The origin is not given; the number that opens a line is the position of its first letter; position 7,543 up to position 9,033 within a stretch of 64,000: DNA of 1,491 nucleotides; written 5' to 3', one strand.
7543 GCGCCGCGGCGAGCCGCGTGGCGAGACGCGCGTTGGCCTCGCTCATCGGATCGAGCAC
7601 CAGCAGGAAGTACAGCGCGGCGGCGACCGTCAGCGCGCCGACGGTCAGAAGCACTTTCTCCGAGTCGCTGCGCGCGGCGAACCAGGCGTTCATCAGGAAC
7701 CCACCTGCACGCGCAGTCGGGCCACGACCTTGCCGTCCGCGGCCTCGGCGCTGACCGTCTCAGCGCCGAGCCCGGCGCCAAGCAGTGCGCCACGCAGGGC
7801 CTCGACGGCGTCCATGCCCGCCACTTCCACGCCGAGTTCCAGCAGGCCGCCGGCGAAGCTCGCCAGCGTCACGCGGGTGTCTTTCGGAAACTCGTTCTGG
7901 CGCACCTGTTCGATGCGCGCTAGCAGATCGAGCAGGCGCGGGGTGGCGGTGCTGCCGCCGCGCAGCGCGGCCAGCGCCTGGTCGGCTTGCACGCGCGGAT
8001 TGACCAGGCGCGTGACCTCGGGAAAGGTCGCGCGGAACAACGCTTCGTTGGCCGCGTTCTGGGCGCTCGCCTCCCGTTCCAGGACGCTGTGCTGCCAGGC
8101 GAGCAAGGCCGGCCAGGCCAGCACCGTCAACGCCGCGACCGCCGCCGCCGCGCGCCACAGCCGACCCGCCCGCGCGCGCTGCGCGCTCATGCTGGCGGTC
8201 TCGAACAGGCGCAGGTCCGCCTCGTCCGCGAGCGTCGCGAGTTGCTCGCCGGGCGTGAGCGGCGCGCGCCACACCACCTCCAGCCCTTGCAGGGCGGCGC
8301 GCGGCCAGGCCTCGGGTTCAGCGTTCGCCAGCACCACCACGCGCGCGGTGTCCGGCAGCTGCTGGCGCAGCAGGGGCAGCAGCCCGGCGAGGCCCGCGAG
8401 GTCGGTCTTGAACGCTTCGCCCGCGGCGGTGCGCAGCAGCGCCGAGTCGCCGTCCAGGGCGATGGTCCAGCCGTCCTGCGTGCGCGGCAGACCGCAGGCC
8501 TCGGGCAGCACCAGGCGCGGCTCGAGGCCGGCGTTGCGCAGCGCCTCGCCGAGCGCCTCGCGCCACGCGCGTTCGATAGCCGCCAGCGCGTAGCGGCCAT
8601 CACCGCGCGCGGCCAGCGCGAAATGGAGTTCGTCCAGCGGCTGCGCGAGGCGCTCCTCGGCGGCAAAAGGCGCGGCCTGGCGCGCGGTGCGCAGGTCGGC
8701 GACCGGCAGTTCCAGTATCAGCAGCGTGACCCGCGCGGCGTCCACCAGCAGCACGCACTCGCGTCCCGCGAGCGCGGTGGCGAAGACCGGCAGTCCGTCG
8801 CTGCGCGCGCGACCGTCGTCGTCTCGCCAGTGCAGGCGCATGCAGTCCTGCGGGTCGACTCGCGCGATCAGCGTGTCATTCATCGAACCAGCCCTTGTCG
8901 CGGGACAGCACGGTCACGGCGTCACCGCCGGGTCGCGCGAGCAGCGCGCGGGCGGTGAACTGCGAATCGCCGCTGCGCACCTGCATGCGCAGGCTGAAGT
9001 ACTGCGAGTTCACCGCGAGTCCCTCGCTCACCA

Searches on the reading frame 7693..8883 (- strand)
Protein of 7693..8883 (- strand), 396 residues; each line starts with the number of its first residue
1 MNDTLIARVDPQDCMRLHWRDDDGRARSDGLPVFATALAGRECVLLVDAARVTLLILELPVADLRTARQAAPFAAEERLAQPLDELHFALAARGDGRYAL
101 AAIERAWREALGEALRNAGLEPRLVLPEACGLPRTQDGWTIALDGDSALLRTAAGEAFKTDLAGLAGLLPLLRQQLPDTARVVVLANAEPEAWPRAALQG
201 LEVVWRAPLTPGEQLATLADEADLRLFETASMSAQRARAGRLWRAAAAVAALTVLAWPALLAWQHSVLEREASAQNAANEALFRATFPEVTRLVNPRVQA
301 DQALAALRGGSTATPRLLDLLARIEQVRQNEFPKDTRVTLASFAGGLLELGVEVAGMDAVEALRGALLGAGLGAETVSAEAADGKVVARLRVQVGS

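Call 36: search_protein_families(library=pfam, proteins=[window:7693-8883:-])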
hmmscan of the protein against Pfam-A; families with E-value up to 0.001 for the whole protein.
window:7693-8883:- (396 aa): 2 families
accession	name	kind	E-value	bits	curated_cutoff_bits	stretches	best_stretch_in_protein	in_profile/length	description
PF05134.19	T2SSL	-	2.2e-23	83.3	25.5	1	39-172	44-178/231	Type II secretion system (T2SS), protein L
PF12693.12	GspL_C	-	3.1e-14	53.6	29.6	1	240-367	4-130/158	GspL periplasmic domain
